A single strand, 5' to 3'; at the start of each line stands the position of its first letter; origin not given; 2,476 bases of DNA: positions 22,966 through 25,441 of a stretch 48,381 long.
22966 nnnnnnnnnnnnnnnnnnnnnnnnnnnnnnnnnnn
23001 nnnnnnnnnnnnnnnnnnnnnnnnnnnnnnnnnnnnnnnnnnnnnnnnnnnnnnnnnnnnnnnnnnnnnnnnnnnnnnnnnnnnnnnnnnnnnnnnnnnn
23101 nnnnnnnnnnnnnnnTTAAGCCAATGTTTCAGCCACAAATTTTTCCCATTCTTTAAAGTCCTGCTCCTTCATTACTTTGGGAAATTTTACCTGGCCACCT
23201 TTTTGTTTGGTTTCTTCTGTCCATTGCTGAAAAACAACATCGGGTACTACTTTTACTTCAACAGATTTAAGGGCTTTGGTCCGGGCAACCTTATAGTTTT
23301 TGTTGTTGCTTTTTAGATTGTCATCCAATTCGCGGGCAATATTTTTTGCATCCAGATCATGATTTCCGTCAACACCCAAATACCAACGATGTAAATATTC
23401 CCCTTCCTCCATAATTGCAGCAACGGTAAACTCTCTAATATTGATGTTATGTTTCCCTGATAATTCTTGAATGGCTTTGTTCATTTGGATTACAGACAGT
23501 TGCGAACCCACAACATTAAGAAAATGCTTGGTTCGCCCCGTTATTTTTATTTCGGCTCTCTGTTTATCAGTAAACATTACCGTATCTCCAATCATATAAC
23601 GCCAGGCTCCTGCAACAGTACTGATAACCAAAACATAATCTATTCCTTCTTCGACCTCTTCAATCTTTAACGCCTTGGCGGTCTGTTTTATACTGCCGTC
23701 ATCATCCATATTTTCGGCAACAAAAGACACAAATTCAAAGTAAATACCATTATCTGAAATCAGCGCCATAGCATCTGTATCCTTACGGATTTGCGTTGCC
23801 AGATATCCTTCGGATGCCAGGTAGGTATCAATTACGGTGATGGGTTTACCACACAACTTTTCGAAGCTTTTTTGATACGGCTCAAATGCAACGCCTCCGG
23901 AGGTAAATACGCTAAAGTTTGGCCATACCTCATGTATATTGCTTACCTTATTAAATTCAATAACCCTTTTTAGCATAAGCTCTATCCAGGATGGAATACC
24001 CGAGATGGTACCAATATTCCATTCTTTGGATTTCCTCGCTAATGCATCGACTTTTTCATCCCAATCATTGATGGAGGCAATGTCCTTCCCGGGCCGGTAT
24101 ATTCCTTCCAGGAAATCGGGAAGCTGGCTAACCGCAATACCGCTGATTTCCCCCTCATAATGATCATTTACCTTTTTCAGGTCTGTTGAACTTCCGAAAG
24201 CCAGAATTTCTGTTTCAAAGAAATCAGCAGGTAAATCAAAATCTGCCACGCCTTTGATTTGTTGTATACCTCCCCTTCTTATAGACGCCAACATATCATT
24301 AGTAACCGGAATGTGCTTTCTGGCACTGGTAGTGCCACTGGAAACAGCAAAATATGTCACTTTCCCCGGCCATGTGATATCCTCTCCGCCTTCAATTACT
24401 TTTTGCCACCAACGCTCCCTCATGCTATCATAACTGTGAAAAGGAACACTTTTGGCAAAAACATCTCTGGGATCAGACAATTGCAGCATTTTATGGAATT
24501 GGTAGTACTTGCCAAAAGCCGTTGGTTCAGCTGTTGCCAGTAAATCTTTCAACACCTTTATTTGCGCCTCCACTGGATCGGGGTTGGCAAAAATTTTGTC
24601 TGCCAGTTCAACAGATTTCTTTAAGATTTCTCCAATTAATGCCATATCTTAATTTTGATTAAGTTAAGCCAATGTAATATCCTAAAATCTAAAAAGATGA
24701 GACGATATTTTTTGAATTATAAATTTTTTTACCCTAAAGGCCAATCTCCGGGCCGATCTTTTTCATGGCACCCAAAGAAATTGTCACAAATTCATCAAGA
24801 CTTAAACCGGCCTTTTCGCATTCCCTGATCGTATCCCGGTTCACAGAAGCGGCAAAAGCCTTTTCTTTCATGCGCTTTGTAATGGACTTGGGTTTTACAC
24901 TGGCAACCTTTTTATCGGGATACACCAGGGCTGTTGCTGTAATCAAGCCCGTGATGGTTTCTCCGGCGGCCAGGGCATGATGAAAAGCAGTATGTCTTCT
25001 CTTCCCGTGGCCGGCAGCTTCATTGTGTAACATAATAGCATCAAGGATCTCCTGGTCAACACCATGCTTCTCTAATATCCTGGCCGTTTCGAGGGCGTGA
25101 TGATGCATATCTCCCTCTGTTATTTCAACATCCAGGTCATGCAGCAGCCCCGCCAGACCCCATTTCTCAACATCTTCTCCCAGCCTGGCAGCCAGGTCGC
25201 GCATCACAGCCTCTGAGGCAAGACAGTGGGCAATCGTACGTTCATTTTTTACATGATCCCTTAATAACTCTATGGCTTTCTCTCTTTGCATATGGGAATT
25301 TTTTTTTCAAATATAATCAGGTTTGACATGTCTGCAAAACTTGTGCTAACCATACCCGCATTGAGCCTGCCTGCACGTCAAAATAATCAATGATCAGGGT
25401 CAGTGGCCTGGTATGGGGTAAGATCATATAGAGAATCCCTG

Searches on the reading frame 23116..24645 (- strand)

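Call 78: search_protein_families(library=pfam, proteins=[window:23116-24645:-], max_evalue=0.00001)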
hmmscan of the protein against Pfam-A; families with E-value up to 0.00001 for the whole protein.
window:23116-24645:- (509 aa): 3 families
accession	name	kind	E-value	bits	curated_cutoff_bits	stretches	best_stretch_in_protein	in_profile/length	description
PF03321.19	GH3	-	1.7e-26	93.6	23.6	1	23-122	11-106/304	GH3 family N-terminal domain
PF23571.1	GH3_M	-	5.1e-14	52.6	23.6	1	295-363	2-67/75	GH3 family central domain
PF23572.1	GH3_C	-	2.8e-13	51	23.6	1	388-495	3-118/119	GH3 family C-terminal domain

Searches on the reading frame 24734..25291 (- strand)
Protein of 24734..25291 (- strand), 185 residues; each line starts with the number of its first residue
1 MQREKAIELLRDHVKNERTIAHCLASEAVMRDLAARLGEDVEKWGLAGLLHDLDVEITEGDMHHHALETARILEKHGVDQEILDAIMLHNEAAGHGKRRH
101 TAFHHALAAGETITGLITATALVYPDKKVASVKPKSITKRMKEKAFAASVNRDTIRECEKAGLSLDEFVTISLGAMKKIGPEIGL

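Call 78: search_protein_families(library=pfam, proteins=[window:24734-25291:-], max_evalue=0.00001)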
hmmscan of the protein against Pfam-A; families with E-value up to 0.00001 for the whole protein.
window:24734-25291:- (185 aa): 1 family
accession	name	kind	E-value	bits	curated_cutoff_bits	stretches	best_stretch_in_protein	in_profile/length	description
PF01966.28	HD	-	5.9e-09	36.7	22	1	20-93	2-89/116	HD domain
